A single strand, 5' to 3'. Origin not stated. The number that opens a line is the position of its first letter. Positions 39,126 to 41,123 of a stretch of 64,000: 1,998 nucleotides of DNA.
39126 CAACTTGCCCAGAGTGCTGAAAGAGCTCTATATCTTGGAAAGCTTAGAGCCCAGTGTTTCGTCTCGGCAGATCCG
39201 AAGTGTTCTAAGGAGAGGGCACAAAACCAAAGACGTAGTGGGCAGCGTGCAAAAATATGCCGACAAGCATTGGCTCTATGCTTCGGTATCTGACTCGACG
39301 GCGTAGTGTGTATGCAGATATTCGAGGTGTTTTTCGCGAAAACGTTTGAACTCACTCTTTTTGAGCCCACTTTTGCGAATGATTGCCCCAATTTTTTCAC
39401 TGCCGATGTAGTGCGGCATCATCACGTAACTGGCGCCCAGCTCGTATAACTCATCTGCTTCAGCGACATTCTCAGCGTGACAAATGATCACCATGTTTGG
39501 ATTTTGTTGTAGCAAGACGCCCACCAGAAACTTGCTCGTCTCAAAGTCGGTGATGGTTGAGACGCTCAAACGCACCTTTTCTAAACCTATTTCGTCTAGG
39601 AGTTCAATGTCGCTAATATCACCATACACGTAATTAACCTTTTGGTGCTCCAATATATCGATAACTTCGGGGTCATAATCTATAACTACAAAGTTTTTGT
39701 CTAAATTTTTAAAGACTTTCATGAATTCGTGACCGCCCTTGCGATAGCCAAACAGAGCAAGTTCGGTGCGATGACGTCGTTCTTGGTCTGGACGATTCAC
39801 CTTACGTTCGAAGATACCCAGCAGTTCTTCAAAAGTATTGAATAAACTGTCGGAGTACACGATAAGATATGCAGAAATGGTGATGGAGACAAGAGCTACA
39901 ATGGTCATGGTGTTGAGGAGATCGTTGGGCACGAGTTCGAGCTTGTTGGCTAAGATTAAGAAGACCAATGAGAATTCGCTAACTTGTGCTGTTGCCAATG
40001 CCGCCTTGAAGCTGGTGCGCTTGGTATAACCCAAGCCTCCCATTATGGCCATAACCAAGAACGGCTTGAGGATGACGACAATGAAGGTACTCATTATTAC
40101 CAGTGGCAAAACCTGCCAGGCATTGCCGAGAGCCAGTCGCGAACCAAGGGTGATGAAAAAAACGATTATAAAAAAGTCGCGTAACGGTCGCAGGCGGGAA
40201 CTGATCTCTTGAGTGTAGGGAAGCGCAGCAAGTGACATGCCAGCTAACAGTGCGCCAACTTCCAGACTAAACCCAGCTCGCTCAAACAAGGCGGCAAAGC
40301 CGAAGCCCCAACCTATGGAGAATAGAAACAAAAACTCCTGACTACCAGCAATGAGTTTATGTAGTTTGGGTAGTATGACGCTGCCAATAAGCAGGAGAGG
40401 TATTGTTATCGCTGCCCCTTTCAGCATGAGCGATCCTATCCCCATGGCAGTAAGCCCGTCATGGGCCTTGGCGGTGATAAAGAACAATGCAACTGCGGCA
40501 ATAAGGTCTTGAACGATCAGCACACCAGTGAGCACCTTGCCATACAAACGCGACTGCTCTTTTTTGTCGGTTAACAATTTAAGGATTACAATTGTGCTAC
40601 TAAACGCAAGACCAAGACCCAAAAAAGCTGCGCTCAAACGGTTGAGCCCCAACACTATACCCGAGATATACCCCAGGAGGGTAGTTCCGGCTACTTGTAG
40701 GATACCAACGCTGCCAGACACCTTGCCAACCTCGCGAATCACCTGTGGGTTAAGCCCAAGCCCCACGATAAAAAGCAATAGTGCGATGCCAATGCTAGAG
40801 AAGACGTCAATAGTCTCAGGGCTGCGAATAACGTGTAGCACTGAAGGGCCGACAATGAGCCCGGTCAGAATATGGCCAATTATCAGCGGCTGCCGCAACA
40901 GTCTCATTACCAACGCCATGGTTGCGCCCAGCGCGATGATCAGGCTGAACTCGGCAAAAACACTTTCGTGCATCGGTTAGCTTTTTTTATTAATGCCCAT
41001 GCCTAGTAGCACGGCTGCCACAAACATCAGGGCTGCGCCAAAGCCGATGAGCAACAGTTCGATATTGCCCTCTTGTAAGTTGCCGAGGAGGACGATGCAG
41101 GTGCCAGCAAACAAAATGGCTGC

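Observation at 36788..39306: B12-leader-controlled operon of three chained zinc-ribbon proteins ending in nadD, with no known cobalamin function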

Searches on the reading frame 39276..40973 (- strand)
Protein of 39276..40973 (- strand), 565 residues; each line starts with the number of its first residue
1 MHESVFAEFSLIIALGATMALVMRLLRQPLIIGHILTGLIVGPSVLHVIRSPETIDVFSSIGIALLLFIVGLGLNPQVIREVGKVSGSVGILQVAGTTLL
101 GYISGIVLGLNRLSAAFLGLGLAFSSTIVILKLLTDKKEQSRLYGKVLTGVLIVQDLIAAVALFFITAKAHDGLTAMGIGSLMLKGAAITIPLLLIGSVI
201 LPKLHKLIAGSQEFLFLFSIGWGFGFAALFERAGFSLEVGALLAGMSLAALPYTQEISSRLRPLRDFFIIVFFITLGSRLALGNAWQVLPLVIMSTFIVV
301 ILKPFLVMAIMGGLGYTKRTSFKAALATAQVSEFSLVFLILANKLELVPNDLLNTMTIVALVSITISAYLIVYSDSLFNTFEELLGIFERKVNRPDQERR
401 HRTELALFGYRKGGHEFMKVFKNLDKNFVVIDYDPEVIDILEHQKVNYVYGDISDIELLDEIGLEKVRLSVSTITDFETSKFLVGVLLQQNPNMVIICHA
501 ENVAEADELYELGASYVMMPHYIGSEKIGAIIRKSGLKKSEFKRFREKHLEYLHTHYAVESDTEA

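Call 6: search_protein_families(library=pfam, proteins=[window:39276-40973:-], max_evalue=1)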
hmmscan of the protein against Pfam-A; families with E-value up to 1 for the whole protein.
window:39276-40973:- (565 aa): 2 families
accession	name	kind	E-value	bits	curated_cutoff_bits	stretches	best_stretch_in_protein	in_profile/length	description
PF00999.27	Na_H_Exchanger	-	8.7e-51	173.4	26.2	1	13-369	3-372/375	Sodium/hydrogen exchanger, transmembrane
PF02254.24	TrkA_N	-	3.4e-18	66.5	23.8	1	407-520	3-116/116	TrkA-N domain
